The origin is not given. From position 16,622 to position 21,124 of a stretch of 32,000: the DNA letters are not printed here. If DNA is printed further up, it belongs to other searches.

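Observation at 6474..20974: Firmicute-style (T7SSb-like) parts list around an Rhs toxin in a high-GC actinobacterium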

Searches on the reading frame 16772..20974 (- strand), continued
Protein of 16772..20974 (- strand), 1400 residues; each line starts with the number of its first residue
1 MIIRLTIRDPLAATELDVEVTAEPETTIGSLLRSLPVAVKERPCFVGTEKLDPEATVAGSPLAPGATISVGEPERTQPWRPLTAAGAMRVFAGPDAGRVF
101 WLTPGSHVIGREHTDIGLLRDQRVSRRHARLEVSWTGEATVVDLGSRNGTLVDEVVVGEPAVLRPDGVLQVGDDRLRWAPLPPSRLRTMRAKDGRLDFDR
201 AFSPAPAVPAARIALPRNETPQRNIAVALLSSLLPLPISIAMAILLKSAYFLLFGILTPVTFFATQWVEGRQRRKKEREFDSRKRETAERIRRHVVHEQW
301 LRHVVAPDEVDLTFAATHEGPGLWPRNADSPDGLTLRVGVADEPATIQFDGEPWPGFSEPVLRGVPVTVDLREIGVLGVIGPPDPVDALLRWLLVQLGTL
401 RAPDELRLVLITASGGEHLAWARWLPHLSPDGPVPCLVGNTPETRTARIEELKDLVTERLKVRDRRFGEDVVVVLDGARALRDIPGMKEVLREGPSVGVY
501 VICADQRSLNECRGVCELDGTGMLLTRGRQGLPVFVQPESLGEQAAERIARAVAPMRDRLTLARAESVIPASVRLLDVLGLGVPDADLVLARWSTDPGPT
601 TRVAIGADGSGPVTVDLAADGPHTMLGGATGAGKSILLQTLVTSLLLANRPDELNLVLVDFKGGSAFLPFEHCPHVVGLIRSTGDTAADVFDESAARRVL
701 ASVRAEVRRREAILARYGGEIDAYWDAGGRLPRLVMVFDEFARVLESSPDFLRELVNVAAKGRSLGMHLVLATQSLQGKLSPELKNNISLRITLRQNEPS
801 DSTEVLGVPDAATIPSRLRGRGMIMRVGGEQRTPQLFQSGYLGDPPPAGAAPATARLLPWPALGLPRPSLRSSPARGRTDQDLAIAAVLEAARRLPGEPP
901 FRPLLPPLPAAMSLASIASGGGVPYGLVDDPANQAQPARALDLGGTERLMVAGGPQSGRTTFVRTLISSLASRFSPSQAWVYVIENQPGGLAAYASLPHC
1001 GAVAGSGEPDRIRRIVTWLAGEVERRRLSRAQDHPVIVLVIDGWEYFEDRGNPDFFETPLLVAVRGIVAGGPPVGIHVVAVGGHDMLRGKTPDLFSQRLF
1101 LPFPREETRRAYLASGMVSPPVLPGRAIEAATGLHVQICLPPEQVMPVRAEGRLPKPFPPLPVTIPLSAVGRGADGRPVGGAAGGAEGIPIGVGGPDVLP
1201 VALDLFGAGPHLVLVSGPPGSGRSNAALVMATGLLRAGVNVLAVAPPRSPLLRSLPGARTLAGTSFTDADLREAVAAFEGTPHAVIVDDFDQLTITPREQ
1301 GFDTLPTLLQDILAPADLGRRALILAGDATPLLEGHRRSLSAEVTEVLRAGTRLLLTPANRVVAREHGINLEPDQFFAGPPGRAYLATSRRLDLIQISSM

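Call 61: get_annotated_region(hit=H22, flank=9000)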
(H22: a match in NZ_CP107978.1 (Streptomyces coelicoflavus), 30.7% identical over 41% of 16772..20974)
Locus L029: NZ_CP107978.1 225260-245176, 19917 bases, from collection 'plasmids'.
description: Streptomyces coelicoflavus strain NBC_00357 plasmid unnamed1, complete sequence
organism: Streptomyces coelicoflavus (NCBI taxid 285562)
taxonomy: Bacteria; Actinomycetota; Actinomycetes; Kitasatosporales; Streptomycetaceae; Streptomyces; Streptomyces coelicoflavus
host: -; source: -; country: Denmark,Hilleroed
typing (MOB-suite, as given by PLSDB): mobilizable; replicon rep_cluster_1910; relaxase MOBP
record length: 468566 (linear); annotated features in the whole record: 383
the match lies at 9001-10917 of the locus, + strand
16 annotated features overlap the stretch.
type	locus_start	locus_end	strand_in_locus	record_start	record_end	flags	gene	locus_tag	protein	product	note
CDS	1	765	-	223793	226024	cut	-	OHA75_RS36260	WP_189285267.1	MMPL family transporter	-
CDS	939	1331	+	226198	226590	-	-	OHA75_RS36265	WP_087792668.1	VOC family protein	-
CDS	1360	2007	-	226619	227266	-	-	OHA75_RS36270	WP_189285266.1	TetR/AcrR family transcriptional regulator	-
CDS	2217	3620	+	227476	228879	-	-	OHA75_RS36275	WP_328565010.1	MFS transporter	GO:0055085 - transmembrane transport [Evidence IEA]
CDS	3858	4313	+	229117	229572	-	-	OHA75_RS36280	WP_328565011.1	hypothetical protein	-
CDS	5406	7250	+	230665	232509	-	-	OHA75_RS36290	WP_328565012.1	BREX system ATP-binding domain-containing protein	-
CDS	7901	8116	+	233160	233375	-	-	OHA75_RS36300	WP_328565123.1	hypothetical protein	-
CDS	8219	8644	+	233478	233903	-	-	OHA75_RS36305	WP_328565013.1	YbaB/EbfC family nucleoid-associated protein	GO:0008150 - biological_process [Evidence IEA]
CDS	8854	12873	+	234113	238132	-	eccCa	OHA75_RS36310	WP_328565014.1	type VII secretion protein EccCa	GO:0009306 - protein secretion [Evidence IEA]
CDS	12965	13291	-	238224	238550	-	-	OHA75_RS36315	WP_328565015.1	WXG100 family type VII secretion target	-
CDS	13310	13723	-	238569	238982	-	-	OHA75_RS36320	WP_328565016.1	WXG100 family type VII secretion target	-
CDS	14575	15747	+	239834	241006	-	-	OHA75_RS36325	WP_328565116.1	LamG-like jellyroll fold domain-containing protein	-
CDS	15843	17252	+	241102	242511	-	-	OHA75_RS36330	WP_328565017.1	EsaB/YukD family protein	-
CDS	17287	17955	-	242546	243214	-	-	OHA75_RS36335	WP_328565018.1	response regulator transcription factor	GO:0000160 - phosphorelay signal transduction system [Evidence IEA]; GO:0006355 - regulation of DNA-templated ...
CDS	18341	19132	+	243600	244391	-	-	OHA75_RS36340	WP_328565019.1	hypothetical protein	-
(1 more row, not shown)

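Call 62: get_annotated_region(hit=H2, flank=8000)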
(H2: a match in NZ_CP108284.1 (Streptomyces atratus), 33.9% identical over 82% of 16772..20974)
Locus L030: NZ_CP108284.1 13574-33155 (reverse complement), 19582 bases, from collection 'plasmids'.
description: Streptomyces atratus strain NBC_00041 plasmid unnamed1, complete sequence
organism: Streptomyces atratus (NCBI taxid 1893)
taxonomy: Bacteria; Actinomycetota; Actinomycetes; Kitasatosporales; Streptomycetaceae; Streptomyces; Streptomyces atratus
host: -; source: -; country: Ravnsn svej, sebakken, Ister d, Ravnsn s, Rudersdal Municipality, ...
typing (MOB-suite, as given by PLSDB): non-mobilizable
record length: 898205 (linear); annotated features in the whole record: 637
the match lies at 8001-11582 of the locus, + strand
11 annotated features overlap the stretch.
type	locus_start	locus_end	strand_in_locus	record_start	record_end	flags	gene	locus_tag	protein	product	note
CDS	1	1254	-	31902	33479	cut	-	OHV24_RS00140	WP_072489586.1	hypothetical protein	-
CDS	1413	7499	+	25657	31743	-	-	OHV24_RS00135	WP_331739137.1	putative T7SS-secreted protein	-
CDS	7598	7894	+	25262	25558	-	-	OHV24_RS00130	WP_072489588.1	WXG100 family type VII secretion target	-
CDS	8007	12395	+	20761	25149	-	-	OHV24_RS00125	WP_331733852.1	FtsK/SpoIIIE domain-containing protein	-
CDS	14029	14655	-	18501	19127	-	-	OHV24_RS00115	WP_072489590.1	hypothetical protein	-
CDS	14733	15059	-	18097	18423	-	-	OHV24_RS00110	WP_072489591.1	hypothetical protein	-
CDS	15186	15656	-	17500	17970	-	-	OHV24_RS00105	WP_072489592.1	hypothetical protein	-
CDS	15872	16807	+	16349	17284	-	-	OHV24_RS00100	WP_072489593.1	CHRD domain-containing protein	-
CDS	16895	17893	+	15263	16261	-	-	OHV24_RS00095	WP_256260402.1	DUF1996 domain-containing protein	-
CDS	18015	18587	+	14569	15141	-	-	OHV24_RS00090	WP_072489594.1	sigma-70 family RNA polymerase sigma factor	GO:0006352 - DNA-templated transcription initiation [Evidence IEA]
CDS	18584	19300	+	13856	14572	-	-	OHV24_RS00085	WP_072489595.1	zf-HC2 domain-containing protein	-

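Call 63: get_annotated_region(hit=H5, flank=8000)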
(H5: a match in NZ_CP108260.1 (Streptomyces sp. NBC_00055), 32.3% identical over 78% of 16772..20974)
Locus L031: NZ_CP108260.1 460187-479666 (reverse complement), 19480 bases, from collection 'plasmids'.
description: Streptomyces sp. NBC_00055 plasmid unnamed1, complete sequence
organism: Streptomyces sp. NBC_00055 (NCBI taxid 2975632)
taxonomy: Bacteria; Actinomycetota; Actinomycetes; Kitasatosporales; Streptomycetaceae; Streptomyces; Streptomyces sp. NBC 00055
host: -; source: -; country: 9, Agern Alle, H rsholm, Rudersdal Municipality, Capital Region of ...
typing (MOB-suite, as given by PLSDB): mobilizable; relaxase MOBP,MOBP
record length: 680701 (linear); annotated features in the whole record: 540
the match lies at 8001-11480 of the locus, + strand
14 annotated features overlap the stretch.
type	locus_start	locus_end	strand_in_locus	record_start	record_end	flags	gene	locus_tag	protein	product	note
CDS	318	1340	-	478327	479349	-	-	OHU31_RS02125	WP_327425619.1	methyltransferase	-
CDS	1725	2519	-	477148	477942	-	-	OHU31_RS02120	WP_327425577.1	oxidoreductase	-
CDS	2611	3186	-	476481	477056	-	-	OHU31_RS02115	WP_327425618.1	TetR family transcriptional regulator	-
CDS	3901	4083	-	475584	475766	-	-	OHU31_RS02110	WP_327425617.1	hypothetical protein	-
CDS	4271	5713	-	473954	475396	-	-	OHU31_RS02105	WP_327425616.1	hypothetical protein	-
CDS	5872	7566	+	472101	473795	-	-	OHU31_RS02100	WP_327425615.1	hypothetical protein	-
CDS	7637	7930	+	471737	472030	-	-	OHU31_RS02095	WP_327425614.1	WXG100 family type VII secretion target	-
CDS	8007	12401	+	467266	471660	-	-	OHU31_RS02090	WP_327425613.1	FtsK/SpoIIIE domain-containing protein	-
CDS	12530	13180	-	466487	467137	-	-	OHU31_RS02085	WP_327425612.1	hypothetical protein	-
CDS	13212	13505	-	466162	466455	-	-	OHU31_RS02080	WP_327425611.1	hypothetical protein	-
CDS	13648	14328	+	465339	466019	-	-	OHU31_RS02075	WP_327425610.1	hypothetical protein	-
CDS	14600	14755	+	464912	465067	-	-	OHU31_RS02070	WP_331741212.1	hypothetical protein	-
CDS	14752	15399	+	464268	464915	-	-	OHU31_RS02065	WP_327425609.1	response regulator transcription factor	GO:0000160 - phosphorelay signal transduction system [Evidence IEA]; GO:0006355 - regulation of DNA-templated ...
CDS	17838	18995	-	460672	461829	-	-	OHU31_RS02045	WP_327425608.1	IS701 family transposase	-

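Call 64: get_annotated_region(hit=H11, flank=8000)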
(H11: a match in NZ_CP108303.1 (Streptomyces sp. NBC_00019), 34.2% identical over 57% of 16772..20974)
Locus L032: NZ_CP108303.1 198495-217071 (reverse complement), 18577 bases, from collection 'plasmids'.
description: Streptomyces sp. NBC_00019 plasmid unnamed1, complete sequence
organism: Streptomyces sp. NBC_00019 (NCBI taxid 2975623)
taxonomy: Bacteria; Actinomycetota; Actinomycetes; Kitasatosporales; Streptomycetaceae; Streptomyces; Streptomyces sp. NBC 00019
host: -; source: -; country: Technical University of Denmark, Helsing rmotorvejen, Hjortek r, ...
typing (MOB-suite, as given by PLSDB): mobilizable; relaxase MOBP
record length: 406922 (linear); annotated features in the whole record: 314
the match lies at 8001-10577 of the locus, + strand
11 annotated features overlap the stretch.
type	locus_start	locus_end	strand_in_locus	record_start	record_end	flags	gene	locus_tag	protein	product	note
CDS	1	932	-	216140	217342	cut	-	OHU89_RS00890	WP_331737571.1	acyl-CoA dehydrogenase family protein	-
CDS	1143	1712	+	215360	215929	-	-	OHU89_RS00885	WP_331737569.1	helix-turn-helix domain-containing protein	-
CDS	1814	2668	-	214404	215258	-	-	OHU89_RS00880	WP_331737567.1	Bax inhibitor-1/YccA family protein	-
CDS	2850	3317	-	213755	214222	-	-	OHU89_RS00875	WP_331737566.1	SsgA family sporulation/cell division regulator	-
CDS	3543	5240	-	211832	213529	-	-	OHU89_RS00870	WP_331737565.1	peptidase dimerization domain-containing protein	-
CDS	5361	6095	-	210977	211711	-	-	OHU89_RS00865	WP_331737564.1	pyrimidine reductase family protein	-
CDS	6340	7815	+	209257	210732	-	-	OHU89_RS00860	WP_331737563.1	hypothetical protein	-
CDS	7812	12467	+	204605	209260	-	-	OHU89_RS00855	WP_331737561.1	FtsK/SpoIIIE domain-containing protein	-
CDS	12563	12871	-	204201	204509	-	-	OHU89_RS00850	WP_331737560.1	WXG100 family type VII secretion target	-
CDS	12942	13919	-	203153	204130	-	-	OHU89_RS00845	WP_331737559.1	hypothetical protein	-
CDS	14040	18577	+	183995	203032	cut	-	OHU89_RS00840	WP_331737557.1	hypothetical protein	-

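Call 75: search_dna_similar(query=L029:8854-12873:+, collection=plasmids, mode=protein, max_rows=60, max_evalue=1e-30)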
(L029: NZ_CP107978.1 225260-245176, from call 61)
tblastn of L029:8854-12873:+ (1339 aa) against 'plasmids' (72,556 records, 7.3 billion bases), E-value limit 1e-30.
Records with a match: 150; places in all: 172; records where one place covers at least 80% of the query: 45.
Best place of each record, by identity: >=99% 1; 95-99% 2; <60% 147.
By first word of the organism name: Mycobacterium 55; Streptomyces 38; Mycolicibacterium 18; Bacillus 11; Mycobacteroides 5; Tsukamurella 3; Enterococcus 3; Nocardia 2; Embleya 2; Rothia 2; and 9 more.
By predicted mobility (MOB-suite, as given by PLSDB): mobilizable 75; non-mobilizable 74; conjugative 1.
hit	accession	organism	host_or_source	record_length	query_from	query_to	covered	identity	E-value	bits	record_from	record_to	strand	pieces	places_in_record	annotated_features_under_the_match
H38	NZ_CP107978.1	Streptomyces coelicoflavus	-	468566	1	1339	100%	100.0%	0e+0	2423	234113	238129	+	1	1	eccCa: type VII secretion protein EccCa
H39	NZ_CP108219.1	Streptomyces coelicoflavus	-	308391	1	1339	100%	98.5%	0e+0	2390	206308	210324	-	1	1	eccCa: type VII secretion protein EccCa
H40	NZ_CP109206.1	Streptomyces anthocyanicus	-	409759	1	1339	100%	98.4%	0e+0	2391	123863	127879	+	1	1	eccCa: type VII secretion protein EccCa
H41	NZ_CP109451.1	Streptomyces sp. NBC_01471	-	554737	1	1337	100%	55.9%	0e+0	1265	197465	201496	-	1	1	eccCb: type VII secretion protein EccCb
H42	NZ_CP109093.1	Streptomyces scopuliridis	-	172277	1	1339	100%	54.7%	0e+0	1235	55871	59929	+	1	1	eccCa: type VII secretion protein EccCa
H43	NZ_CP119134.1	Streptomyces sp. FXJ1.172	cell culture,red soil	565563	1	1334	100%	54.6%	0e+0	1264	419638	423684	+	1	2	eccCa: type VII secretion protein EccCa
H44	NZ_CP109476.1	Streptomyces sp. NBC_01455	-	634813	1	1334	100%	53.4%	0e+0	1225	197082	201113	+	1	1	eccCa: type VII secretion protein EccCa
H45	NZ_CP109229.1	Streptomyces anthocyanicus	-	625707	1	1338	100%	52.8%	0e+0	1219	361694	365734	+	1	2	eccCa: type VII secretion protein EccCa | WXG100 family type VII secretion target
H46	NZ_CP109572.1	Streptomyces anthocyanicus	-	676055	1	1338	100%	52.8%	0e+0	1219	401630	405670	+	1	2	eccCa: type VII secretion protein EccCa | WXG100 family type VII secretion target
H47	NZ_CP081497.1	Streptomyces sp. BHT-5-2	whole organism,plant soil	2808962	1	1335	100%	42.0%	0e+0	847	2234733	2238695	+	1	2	none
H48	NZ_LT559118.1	Nonomuraea gerenzanensis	-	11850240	1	1337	100%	40.5%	0e+0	811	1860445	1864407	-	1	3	none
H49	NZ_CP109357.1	Streptomyces sp. NBC_01562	-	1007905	1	1337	100%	39.6%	0e+0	694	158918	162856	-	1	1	record has no annotation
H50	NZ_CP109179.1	Streptomyces sp. NBC_01717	-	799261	1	1339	100%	39.3%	0e+0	754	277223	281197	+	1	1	eccCa: type VII secretion protein EccCa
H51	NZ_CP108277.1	Streptomyces atratus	-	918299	1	1337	100%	39.4%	0e+0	718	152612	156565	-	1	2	eccCa: type VII secretion protein EccCa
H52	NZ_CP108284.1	Streptomyces atratus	-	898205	1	1337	100%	39.4%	0e+0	718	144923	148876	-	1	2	eccCa: type VII secretion protein EccCa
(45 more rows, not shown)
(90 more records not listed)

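Call 76: get_annotated_region(hit=H48, flank=12000)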
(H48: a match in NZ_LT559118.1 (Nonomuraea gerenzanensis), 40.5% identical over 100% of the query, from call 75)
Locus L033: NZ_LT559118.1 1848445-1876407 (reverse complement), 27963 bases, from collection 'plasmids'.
description: Nonomuraea gerenzanensis isolate nono1 plasmid I, complete sequence
organism: Nonomuraea gerenzanensis (NCBI taxid 93944)
taxonomy: Bacteria; Actinomycetota; Actinomycetes; Streptosporangiales; Streptosporangiaceae; Nonomuraea; Nonomuraea gerenzanensis
host: -; source: -; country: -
typing (MOB-suite, as given by PLSDB): non-mobilizable
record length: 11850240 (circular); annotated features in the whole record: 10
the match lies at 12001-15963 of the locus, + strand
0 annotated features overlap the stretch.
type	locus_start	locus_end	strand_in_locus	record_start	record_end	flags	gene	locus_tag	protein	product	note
